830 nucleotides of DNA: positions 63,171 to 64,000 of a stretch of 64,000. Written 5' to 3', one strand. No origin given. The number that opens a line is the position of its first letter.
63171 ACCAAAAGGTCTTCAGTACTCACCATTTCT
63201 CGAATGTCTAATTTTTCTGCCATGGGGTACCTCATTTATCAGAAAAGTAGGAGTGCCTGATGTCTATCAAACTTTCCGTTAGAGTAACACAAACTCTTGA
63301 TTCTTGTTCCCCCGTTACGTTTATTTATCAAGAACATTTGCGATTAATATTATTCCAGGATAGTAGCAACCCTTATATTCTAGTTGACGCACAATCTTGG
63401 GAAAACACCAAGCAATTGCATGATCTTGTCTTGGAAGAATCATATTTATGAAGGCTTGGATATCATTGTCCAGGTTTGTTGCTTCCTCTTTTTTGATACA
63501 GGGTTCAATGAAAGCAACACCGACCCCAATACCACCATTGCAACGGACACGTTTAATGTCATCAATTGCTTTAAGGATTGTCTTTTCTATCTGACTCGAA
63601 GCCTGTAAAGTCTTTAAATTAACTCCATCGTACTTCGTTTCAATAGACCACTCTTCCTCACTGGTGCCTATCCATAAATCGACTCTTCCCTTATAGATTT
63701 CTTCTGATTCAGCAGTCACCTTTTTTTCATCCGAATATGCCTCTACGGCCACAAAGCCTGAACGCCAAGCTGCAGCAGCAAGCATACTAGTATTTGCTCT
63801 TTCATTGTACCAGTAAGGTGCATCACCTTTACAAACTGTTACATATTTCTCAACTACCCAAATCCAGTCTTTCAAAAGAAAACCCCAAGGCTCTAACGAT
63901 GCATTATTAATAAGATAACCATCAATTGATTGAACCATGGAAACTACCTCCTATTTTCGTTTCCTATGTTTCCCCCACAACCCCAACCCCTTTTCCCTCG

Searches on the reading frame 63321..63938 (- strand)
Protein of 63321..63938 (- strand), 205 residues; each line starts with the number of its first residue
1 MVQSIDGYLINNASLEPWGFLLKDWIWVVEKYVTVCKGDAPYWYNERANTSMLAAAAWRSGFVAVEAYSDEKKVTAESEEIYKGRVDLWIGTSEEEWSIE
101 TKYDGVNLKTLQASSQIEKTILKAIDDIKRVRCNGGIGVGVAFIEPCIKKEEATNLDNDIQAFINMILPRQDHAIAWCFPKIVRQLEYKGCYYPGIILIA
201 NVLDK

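Call 20: search_protein_families(library=pfam, proteins=[window:63321-63938:-], max_evalue=0.01)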
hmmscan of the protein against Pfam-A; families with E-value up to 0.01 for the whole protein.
window:63321-63938:- (205 aa): 0 families

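Call 70: find_related_loci(query=window:63321-63938:-, collection=genome_contigs, flank=10000)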
Query window:63321-63938:- (205 aa) in genome_contigs; peptide patterns used: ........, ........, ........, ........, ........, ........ (x = any residue, [..] = any of these).
105 stretches matched a pattern; 1 encode a relative of the query (tblastn E <= 1e-3); 1 distinct loci.
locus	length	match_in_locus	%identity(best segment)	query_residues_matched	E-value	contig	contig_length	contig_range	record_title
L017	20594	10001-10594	26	12-202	1e-18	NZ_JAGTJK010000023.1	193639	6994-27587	Polyangium jinanense strain SDU13 Scaffold23, whole genome shotgun sequence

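Call 112: find_related_loci(query=window:63321-63938:-, collection=metagenome_contigs, flank=10000)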
Query window:63321-63938:- (205 aa) in metagenome_contigs; peptide patterns used: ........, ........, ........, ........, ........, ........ (x = any residue, [..] = any of these).
152 stretches matched a pattern; 9 encode a relative of the query (tblastn E <= 1e-3); 9 distinct loci.
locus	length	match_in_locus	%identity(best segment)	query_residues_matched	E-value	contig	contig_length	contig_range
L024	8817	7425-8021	37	7-204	1e-37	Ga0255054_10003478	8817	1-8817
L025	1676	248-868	34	1-204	2e-37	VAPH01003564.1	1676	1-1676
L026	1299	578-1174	35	7-203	1e-36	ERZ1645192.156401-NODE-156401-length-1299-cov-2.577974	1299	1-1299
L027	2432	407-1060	32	1-203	2e-31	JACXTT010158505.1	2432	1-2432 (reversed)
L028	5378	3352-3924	32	10-200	1e-26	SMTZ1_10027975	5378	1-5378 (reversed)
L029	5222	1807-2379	32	10-200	1e-26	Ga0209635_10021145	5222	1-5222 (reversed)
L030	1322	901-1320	31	21-163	7e-26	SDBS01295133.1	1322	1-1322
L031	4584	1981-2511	29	14-199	8e-17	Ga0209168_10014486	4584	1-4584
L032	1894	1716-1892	47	2-59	5e-15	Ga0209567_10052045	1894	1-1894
